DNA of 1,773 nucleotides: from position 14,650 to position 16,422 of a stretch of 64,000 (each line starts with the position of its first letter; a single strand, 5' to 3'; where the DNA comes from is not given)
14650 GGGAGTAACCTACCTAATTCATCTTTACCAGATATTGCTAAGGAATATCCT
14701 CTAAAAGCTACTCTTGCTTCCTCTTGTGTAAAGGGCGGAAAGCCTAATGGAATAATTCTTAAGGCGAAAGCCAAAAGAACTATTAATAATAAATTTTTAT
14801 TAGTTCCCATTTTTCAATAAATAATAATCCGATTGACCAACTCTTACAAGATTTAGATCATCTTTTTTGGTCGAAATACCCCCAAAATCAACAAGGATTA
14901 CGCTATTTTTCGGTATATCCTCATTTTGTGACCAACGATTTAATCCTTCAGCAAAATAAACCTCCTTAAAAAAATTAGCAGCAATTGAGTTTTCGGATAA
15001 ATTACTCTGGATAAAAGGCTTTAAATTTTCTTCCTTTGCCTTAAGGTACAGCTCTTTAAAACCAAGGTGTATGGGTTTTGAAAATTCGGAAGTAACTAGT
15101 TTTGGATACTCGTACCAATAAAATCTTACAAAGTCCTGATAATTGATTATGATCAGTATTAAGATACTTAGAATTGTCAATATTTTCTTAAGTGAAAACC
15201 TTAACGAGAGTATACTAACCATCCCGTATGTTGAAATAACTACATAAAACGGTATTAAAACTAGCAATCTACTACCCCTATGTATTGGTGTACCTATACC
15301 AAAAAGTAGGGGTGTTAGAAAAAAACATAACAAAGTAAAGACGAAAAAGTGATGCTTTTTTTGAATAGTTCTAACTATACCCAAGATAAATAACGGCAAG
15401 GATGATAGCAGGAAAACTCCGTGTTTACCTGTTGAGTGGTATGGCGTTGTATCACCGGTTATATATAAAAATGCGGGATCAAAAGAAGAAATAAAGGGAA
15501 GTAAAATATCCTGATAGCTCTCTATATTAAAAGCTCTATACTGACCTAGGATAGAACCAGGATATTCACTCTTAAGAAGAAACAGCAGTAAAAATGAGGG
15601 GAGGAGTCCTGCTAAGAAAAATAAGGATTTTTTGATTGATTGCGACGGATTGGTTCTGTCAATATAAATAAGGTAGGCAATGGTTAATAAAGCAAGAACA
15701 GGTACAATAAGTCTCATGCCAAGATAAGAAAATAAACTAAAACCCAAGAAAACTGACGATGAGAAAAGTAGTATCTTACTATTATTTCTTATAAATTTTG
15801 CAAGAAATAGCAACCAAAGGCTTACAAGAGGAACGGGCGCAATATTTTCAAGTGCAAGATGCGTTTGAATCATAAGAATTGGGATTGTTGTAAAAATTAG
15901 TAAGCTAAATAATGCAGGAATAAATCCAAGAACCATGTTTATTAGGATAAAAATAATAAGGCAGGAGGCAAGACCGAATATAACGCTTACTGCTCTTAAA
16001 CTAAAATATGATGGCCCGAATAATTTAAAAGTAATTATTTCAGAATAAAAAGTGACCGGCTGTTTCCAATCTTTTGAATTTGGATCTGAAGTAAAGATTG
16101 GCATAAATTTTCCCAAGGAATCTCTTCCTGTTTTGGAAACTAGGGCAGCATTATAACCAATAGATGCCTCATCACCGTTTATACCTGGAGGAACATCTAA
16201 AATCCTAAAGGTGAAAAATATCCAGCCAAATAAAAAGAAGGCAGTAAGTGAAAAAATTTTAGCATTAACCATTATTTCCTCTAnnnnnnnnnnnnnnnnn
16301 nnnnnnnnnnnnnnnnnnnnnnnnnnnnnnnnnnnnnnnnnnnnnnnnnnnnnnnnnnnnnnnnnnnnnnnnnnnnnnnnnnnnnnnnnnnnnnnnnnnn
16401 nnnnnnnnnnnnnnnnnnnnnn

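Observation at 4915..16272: Tandem array of eight GT39/PMT-like paralogs plus a C-terminal-module-only gene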

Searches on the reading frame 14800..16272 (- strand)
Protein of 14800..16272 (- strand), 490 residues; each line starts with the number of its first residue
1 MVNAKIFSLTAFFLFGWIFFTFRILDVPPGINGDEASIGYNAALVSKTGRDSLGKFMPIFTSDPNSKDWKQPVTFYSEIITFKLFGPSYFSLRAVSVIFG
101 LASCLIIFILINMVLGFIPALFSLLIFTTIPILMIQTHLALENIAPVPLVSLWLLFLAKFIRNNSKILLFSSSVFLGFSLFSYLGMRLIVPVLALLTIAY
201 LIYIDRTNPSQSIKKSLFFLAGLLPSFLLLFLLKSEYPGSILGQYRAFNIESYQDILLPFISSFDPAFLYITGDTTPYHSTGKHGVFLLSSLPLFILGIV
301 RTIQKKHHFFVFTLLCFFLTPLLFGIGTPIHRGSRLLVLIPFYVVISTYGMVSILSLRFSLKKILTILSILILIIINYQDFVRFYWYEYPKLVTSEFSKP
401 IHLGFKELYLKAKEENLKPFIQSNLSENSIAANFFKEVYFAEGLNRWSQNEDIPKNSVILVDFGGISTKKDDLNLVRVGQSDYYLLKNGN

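Call 4: search_protein_families(library=pfam, proteins=[window:14800-16272:-], max_evalue=0.01)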
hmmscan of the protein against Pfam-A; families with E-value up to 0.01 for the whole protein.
window:14800-16272:- (490 aa): 1 family
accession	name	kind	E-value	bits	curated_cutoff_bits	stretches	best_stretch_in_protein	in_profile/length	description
PF13231.12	PMT_2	-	3.6e-08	34.2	26.1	1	72-224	4-149/160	Dolichyl-phosphate-mannose-protein mannosyltransferase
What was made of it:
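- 14800..16272 (-): g7: GT-C paralog, 490 aa. PMT_2 34.2 bits (call 4).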

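Call 5: search_protein_families(library=ncbifam, proteins=[window:14800-16272:-], max_evalue=0.01)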
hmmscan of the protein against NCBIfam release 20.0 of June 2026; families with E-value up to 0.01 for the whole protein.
window:14800-16272:- (490 aa): 0 families
